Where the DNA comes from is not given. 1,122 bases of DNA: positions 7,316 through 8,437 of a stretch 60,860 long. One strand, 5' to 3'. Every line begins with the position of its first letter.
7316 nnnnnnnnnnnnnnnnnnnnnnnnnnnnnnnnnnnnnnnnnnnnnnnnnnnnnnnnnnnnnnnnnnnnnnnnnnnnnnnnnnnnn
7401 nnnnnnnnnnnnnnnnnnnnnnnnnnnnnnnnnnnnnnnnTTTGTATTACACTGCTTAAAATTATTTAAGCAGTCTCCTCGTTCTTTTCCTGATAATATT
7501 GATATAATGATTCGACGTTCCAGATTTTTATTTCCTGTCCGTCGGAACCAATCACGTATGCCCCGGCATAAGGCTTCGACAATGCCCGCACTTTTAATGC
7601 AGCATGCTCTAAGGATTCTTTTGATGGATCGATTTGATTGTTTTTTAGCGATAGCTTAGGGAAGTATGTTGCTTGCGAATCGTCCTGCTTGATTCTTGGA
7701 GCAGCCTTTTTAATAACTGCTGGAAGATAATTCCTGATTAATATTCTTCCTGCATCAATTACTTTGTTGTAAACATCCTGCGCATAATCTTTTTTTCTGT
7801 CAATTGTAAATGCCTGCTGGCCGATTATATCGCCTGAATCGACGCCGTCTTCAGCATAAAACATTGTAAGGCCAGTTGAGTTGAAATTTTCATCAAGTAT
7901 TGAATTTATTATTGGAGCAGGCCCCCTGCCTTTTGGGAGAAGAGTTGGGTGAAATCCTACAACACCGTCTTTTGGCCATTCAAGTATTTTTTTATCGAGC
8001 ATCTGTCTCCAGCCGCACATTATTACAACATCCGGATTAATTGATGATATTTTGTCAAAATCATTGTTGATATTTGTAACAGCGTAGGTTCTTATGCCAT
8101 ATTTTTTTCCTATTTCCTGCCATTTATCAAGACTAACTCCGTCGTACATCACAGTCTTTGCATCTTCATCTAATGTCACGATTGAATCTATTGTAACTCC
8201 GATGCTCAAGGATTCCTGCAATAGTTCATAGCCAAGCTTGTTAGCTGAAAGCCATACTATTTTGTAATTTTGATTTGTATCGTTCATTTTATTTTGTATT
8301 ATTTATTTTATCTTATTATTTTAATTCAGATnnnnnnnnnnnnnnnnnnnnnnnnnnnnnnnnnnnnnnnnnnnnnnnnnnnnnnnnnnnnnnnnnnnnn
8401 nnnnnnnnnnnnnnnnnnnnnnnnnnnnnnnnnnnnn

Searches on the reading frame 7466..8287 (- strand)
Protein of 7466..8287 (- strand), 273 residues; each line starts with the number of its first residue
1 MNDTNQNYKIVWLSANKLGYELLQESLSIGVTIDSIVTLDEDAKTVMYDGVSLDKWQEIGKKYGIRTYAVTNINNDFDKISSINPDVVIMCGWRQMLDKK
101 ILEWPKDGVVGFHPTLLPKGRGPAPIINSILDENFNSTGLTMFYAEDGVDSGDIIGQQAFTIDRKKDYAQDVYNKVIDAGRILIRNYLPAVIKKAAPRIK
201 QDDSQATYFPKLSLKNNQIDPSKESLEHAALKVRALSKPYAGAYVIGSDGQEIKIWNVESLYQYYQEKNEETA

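Call 4: search_protein_families(library=pfam, proteins=[window:7466-8287:-], max_evalue=0.001)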
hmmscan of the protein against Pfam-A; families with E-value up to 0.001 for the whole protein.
window:7466-8287:- (273 aa): 1 family
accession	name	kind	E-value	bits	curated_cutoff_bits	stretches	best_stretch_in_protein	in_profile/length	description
PF00551.24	Formyl_trans_N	-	1.3e-17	64.5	26.1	1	78-183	73-176/181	Formyl transferase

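Call 5: search_protein_families(library=ncbifam, proteins=[window:7466-8287:-], max_evalue=0.00001)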
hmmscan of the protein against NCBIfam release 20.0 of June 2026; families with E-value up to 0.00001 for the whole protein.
window:7466-8287:- (273 aa): 5 families
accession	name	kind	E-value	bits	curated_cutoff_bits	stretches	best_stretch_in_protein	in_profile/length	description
NF005998.1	PRK08125.1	equivalog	1.1e-34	119.9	777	1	9-265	2-252/649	bifunctional UDP-4-amino-4-deoxy-L-arabinose formyltransferase/UDP-glucuronic acid oxidase ArnA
NF005414.0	PRK06988.1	equivalog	7.4e-34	117.1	316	1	9-264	4-253/311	formyltransferase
TIGR00460.1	fmt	equivalog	4.5e-29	101.6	201.5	1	64-261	59-251/315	methionyl-tRNA formyltransferase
TIGR00639.1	PurN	equivalog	3.8e-13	49.4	150.1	1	78-191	73-184/192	phosphoribosylglycinamide formyltransferase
NF005755.0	PRK07579.1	equivalog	1.5e-10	41.3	238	1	86-253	67-231/245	dTDP-4-amino-4,6-dideoxyglucose formyltransferase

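Call 27: search_solved_structures(query=window:7466-8287:-, max_evalue=0.001, show_alignments=2)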
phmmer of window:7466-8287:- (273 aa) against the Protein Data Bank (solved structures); distinct sequences matched with E-value up to 0.001: 56.
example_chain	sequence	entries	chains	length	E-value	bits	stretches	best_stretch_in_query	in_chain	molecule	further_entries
4iqf_A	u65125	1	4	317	1.2e-22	84.1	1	60-259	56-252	Methionyl-tRNA formyltransferase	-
8gjh_A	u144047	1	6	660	2.8e-20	76.3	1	14-257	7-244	Bifunctional polymyxin resistance protein ArnA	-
3tqq_A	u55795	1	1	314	4.3e-19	72.4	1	77-258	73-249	Methionyl-tRNA formyltransferase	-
3q0i_A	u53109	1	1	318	2e-18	70.2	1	61-257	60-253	Methionyl-tRNA formyltransferase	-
5j63_A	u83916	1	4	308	1.8e-17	67.1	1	23-257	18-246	Bifunctional polymyxin resistance protein ArnA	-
6pih_A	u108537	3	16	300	1.9e-17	67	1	25-257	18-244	Bifunctional polymyxin resistance protein ArnA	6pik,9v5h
1yrw_A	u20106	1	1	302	1.9e-17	67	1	25-257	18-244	protein ArnA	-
2bln_A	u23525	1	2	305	2e-17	66.9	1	25-257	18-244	PROTEIN YFBG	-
1z7e_A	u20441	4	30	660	1.3e-16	64.3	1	26-257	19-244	protein ArnA | Bifunctional polymyxin resistance protein ArnA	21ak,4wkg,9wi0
1fmt_A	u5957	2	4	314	2.4e-15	60.1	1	79-258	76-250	METHIONYL-TRNA FMET FORMYLTRANSFERASE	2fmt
4qpd_A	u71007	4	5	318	2.1e-14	57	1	49-222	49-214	10-formyltetrahydrofolate dehydrogenase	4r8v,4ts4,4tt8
3r8x_A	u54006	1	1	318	5.8e-14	55.6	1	79-260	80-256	Methionyl-tRNA formyltransferase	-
4qpc_A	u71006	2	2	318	3.1e-13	53.2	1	49-222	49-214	10-formyltetrahydrofolate dehydrogenase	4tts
1zgh_A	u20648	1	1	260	8.1e-12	48.5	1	62-226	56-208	Methionyl-tRNA formyltransferase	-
1s3i_A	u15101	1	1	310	8.2e-11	45.3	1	83-209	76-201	10-formyltetrahydrofolate dehydrogenase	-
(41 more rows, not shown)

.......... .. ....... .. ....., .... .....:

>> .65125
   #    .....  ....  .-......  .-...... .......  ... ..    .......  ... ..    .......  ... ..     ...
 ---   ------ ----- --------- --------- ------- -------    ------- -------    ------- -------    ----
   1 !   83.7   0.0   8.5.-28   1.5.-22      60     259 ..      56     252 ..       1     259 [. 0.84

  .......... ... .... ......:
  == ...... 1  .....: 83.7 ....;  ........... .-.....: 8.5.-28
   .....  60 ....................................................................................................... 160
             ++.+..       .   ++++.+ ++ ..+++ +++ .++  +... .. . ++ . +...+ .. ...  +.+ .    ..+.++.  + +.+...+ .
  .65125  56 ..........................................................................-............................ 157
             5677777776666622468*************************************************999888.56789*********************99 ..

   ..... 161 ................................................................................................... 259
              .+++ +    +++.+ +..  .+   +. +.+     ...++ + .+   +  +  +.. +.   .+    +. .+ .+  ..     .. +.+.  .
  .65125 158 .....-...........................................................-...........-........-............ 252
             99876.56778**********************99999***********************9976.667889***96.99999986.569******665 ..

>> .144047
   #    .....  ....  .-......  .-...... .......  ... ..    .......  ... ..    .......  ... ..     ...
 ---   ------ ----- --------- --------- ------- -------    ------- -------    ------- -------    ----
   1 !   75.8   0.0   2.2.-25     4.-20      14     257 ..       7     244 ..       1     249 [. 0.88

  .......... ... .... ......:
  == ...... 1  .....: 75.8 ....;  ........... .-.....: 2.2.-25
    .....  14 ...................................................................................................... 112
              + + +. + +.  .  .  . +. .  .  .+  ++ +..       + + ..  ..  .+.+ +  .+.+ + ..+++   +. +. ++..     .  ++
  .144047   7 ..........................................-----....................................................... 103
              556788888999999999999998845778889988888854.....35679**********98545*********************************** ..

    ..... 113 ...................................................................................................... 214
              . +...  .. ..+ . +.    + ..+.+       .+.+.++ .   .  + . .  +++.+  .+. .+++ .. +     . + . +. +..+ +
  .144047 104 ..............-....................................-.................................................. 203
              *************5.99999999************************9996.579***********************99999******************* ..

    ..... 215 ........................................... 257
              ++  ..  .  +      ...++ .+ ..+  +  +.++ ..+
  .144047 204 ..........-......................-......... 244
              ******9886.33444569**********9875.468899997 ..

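Call 36: find_homologous_proteins(query=window:7466-8287:-, max_evalue=0.00001)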
Query window:7466-8287:- (273 aa): 535 proteins with E <= 0.00001 among 1196 candidates; the best 120 are listed.
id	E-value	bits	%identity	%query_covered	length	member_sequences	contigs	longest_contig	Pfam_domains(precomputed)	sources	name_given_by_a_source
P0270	2.0e-179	613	100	100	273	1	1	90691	PF00551.25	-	-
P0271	7.9e-140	483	79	99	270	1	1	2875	PF00551.25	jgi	jgi:methionyl-tRNA formyltransferase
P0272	1.2e-83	299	58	91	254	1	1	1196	PF00551.25,PF02911.24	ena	-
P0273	1.5e-82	295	55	92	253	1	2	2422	PF00551.25,PF02911.24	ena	-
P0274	2.5e-82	295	56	93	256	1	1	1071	PF00551.25,PF02911.24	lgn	-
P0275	4.8e-82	294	53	93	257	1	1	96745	PF00551.25,PF02911.24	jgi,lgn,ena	-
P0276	2.7e-81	291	57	86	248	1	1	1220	PF00551.25,PF02911.24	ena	-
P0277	4.5e-81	290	55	92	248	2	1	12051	PF00551.25,PF02911.24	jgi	-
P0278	1.6e-80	289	56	92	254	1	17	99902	PF00551.25,PF02911.24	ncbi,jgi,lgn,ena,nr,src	ncbi:methionyl-tRNA formyltransferase [Candidatus Woesearchaeota archaeon]|nr:methionyl-tRNA formylt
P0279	1.7e-80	289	51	92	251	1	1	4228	PF00551.25,PF02911.24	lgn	-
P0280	2.3e-80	288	54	93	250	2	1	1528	PF00551.25,PF02911.24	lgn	-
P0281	5.9e-80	287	53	92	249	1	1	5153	PF00551.25,PF02911.24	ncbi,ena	-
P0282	7.4e-80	286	56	92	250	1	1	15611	PF00551.25,PF02911.24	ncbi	-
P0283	8.4e-80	286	56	92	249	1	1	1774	PF00551.25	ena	-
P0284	1.0e-79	286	53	92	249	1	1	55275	PF00551.25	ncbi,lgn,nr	ncbi:hypothetical protein JXB31_03495 [Candidatus Woesearchaeota archaeon]|nr:hypothetical protein [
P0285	1.4e-79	286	52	92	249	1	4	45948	PF00551.25,PF02911.24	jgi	-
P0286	1.8e-79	285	53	92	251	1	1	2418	PF00551.25,PF02911.24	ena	-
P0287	1.8e-79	285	53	92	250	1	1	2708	PF00551.25,PF02911.24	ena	-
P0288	2.5e-79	285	54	92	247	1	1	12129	PF00551.25,PF02911.24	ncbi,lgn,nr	ncbi:MAG: formyltransferase family protein [Candidatus Nanoarchaeia archaeon]|nr:formyltransferase f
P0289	3.4e-79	284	53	92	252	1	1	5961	PF00551.25,PF02911.24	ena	-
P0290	4.4e-79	284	54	93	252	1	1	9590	PF00551.25,PF02911.24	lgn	-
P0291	4.6e-79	284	54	93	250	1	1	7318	PF00551.25,PF02911.24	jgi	jgi:methionyl-tRNA formyltransferase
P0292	6.8e-79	283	53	92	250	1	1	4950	PF00551.25,PF02911.24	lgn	-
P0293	7.7e-79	283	53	92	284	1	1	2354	PF00551.25,PF02911.24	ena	-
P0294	1.0e-78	283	55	92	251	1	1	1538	PF00551.25,PF02911.24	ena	-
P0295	1.1e-78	283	54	91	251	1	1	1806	PF00551.25,PF02911.24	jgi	-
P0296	1.2e-78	282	56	92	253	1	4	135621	PF00551.25,PF02911.24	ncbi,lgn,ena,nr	ncbi:MAG: hypothetical protein ISS25_02505 [Nanoarchaeota archaeon]|nr:hypothetical protein [DPANN g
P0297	1.6e-78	282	51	95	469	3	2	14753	PF03102.21,PF08666.18,PF00551.25,PF02911.24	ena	-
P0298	2.4e-78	281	54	92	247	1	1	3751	PF00551.25,PF02911.24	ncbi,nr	ncbi:MAG: hypothetical protein GF311_01370 [Candidatus Lokiarchaeota archaeon]|nr:hypothetical prote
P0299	2.6e-78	281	51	92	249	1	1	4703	PF00551.25,PF02911.24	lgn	-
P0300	2.8e-78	281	54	92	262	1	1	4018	PF00551.25,PF02911.24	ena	-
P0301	2.9e-78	281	54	92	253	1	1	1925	PF00551.25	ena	-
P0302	3.0e-78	281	53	92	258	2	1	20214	PF00551.25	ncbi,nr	ncbi:hypothetical protein JW868_01590 [Candidatus Woesearchaeota archaeon]|nr:hypothetical protein [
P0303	3.1e-78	281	50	92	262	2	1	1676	PF00551.25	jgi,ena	jgi:methionyl-tRNA formyltransferase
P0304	5.6e-78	280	48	93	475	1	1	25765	PF00551.25,PF02911.24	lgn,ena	-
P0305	6.8e-78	280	53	92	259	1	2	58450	PF00551.25,PF02911.24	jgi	jgi:methionyl-tRNA formyltransferase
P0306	8.1e-78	280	52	96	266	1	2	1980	PF00551.25,PF02911.24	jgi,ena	-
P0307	9.1e-78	280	53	96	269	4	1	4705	PF00551.25,PF02911.24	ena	-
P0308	1.1e-77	279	54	91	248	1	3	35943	PF00551.25,PF02911.24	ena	-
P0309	1.3e-77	279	53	94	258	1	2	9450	PF00551.25,PF02911.24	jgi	-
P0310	2.0e-77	278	55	92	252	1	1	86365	PF00551.25,PF02911.24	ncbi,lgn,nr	ncbi:MAG: formyltransferase family protein [Candidatus Margulisiibacteriota bacterium]|nr:formyltran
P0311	2.4e-77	278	54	92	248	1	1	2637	PF00551.25,PF02911.24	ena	-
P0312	4.2e-77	277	52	92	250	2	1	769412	PF00551.25,PF02911.24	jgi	-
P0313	7.9e-77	277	55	92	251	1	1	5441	PF00551.25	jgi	-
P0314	8.3e-77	276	54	92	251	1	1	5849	PF00551.25,PF02911.24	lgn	-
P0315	9.5e-77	276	53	92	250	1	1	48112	PF00551.25,PF02911.24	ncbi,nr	ncbi:hypothetical protein GF336_05010 [Candidatus Woesearchaeota archaeon]|nr:hypothetical protein [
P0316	1.1e-76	276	48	92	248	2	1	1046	PF00551.25,PF02911.24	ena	-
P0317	1.2e-76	276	52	93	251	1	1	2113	PF00551.25,PF02911.24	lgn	-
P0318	1.6e-76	276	53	92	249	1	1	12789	PF00551.25,PF02911.24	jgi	-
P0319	1.9e-76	275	53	90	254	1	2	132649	PF00551.25,PF02911.24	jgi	jgi:methionyl-tRNA formyltransferase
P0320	1.9e-76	275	53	92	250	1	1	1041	PF00551.25,PF02911.24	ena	-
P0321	2.0e-76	275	52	92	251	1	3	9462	PF00551.25,PF02911.24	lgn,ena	-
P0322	2.3e-76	275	51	92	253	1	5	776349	PF00551.25,PF02911.24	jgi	jgi:methionyl-tRNA formyltransferase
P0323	2.7e-76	275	54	92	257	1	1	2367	PF00551.25,PF02911.24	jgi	jgi:methionyl-tRNA formyltransferase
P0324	3.5e-76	274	52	90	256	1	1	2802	PF00551.25,PF02911.24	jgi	jgi:methionyl-tRNA formyltransferase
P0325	3.5e-76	274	53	92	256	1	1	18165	PF00551.25,PF02911.24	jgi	-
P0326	4.1e-76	274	53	92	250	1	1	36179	PF00551.25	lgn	-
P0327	4.7e-76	274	53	92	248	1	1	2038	PF00551.25,PF02911.24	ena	-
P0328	5.6e-76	274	52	93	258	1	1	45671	PF00551.25,PF02911.24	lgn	-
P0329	8.9e-76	273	54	87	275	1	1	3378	PF00551.25,PF02911.24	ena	-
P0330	9.0e-76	273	54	86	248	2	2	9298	PF00551.25,PF02911.24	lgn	-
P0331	1.4e-75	272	53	93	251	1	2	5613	PF00551.25,PF02911.24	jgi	jgi:methionyl-tRNA formyltransferase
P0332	1.4e-75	272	52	93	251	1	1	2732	PF00551.25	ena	-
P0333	1.8e-75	272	53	92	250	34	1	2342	PF00551.25,PF02911.24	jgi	-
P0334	2.0e-75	272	52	92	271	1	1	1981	PF00551.25,PF02911.24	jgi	-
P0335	2.3e-75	272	53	92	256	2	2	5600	PF00551.25,PF02911.24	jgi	-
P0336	2.8e-75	271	53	92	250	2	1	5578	PF00551.25,PF02911.24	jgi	-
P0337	3.0e-75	271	50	96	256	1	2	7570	PF00551.25,PF02911.24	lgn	-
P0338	5.6e-75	270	52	92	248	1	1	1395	PF00551.25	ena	-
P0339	6.6e-75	270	50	92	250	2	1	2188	PF00551.25,PF02911.24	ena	-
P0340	8.3e-75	270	51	92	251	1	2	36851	PF00551.25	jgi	-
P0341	1.3e-74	269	53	91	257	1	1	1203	PF00551.25,PF02911.24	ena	-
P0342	2.4e-74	268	51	92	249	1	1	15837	PF00551.25,PF02911.24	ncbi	ncbi:MAG: methionyl-tRNA formyltransferase [Candidatus Helarchaeota archaeon]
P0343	2.7e-74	268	52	92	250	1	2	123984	PF00551.25,PF02911.24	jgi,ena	jgi:methionyl-tRNA formyltransferase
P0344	4.9e-74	267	52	92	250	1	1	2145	PF00551.25,PF02911.24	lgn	-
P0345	5.8e-74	267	51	92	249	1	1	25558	PF00551.25,PF02911.24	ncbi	ncbi:MAG: formyltransferase family protein [bacterium]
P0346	5.8e-74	267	49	92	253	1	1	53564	PF00551.25,PF02911.24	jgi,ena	jgi:methionyl-tRNA formyltransferase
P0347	5.9e-74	267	51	92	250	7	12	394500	PF00551.25,PF02911.24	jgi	-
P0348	6.9e-74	267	50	92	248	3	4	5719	PF00551.25,PF02911.24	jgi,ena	-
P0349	7.1e-74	267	50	94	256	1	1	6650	PF00551.25,PF02911.24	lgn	-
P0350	7.9e-74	267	50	92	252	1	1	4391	PF00551.25,PF02911.24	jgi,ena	-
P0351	8.2e-74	267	52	92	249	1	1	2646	PF00551.25,PF02911.24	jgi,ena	-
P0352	1.1e-73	266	50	92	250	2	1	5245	PF00551.25,PF02911.24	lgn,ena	-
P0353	1.2e-73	266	52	90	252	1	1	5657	PF00551.25,PF02911.24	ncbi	-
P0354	1.3e-73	266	54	86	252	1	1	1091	PF00551.25,PF02911.24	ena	-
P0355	1.3e-73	266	49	92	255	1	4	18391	PF00551.25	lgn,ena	-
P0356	1.6e-73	266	50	92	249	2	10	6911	PF00551.25,PF02911.24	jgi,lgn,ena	jgi:methionyl-tRNA formyltransferase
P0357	1.8e-73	265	52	92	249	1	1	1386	PF00551.25,PF02911.24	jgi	-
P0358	2.1e-73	265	51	91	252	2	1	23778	PF00551.25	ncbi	-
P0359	2.2e-73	265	51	92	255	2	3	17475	PF00551.25,PF02911.24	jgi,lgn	jgi:methionyl-tRNA formyltransferase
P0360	2.3e-73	265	51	92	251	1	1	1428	PF00551.25,PF02911.24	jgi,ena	-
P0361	2.7e-73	265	51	92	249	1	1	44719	PF00551.25,PF02911.24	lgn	-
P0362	3.0e-73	265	51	96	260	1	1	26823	PF00551.25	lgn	-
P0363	3.2e-73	265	49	92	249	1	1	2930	PF00551.25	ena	-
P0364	4.2e-73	264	52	91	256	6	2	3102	PF00551.25,PF02911.24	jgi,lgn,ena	-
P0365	5.1e-73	264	52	92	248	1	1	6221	PF00551.25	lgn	-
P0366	5.5e-73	264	50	92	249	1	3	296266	PF00551.25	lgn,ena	-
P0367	5.9e-73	264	51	92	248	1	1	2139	PF00551.25,PF02911.24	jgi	-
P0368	6.8e-73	264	50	92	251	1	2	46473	PF00551.25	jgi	jgi:methionyl-tRNA formyltransferase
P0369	7.5e-73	263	50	92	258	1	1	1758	PF00551.25,PF02911.24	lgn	-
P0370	1.1e-72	263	51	94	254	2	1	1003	PF00551.25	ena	-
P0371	1.2e-72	263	50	92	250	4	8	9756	PF00551.25,PF02911.24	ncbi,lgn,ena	-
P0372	1.4e-72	263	48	92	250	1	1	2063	PF00551.25,PF02911.24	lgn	-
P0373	1.4e-72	263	51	97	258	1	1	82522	PF00551.25,PF02911.24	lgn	-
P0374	2.2e-72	262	52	92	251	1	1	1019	PF00551.25,PF02911.24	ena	-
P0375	2.3e-72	262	49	92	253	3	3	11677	PF00551.25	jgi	jgi:methionyl-tRNA formyltransferase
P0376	2.5e-72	262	50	93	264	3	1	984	PF00551.25,PF02911.24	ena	-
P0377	2.7e-72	262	50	95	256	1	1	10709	PF00551.25,PF02911.24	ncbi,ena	-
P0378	3.1e-72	261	50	92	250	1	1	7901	PF00551.25,PF02911.24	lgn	-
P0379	3.3e-72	261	51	92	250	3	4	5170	PF00551.25,PF02911.24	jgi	jgi:methionyl-tRNA formyltransferase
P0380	4.0e-72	261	51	91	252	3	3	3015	PF00551.25,PF02911.24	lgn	-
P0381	4.1e-72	261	47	93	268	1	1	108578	PF00551.25,PF02911.24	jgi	jgi:methionyl-tRNA formyltransferase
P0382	4.8e-72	261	51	92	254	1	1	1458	PF00551.25,PF02911.24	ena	-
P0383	5.0e-72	261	51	91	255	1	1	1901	PF00551.25,PF02911.24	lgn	-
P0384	6.0e-72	261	52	92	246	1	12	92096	PF00551.25,PF02911.24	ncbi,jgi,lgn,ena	jgi:methionyl-tRNA formyltransferase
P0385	6.9e-72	260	50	92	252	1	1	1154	PF00551.25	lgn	-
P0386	7.8e-72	260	48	92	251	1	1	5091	PF00551.25,PF02911.24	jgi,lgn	jgi:methionyl-tRNA formyltransferase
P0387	7.9e-72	260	49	93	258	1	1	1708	PF00551.25,PF02911.24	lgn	-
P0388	7.9e-72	260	52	92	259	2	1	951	PF00551.25,PF02911.24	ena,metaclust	metaclust:\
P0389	8.0e-72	260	51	91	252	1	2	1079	PF00551.25,PF02911.24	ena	-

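Call 38: find_related_loci(query=A2, collection=metagenome_contigs, flank=10000)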
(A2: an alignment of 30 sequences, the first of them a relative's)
Query A2 (273 aa) in metagenome_contigs; peptide patterns used: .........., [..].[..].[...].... (x = any residue, [..] = any of these).
396 stretches matched a pattern; 344 encode a relative of the query (tblastn E <= 1e-3); the best 80 are kept; 80 distinct loci.
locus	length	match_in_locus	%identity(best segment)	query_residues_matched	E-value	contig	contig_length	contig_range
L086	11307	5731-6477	53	5-259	2e-88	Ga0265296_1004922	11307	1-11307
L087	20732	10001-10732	56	10-259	9e-87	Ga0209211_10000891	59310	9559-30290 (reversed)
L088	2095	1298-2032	53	9-259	1e-89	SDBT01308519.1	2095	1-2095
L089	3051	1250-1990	54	9-261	2e-87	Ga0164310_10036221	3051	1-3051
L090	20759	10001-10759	51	2-259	1e-82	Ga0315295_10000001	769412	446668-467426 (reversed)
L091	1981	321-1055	52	9-259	8e-85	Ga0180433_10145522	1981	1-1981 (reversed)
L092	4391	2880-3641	49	4-261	1e-80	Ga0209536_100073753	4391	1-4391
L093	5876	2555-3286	53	10-259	2e-80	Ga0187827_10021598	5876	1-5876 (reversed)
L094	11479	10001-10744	50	3-256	4e-80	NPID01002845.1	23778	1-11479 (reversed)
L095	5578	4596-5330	53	9-259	9e-80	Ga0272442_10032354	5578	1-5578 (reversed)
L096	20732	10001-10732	51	9-259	2e-79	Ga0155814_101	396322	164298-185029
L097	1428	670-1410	51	9-259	1e-84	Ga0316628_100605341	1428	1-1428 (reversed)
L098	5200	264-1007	49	7-259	2e-79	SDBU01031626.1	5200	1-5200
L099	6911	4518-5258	50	7-259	2e-79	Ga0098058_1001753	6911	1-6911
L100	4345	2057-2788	52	10-259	3e-79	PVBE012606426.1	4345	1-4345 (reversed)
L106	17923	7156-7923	51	9-269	2e-77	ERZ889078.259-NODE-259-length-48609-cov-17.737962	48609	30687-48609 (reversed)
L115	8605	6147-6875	51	10-259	2e-76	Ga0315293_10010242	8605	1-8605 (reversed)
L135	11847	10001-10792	49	9-270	3e-71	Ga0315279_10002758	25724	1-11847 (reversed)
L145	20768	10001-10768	46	9-264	1e-67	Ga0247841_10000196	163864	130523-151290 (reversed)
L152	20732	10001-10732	56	9-259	5e-84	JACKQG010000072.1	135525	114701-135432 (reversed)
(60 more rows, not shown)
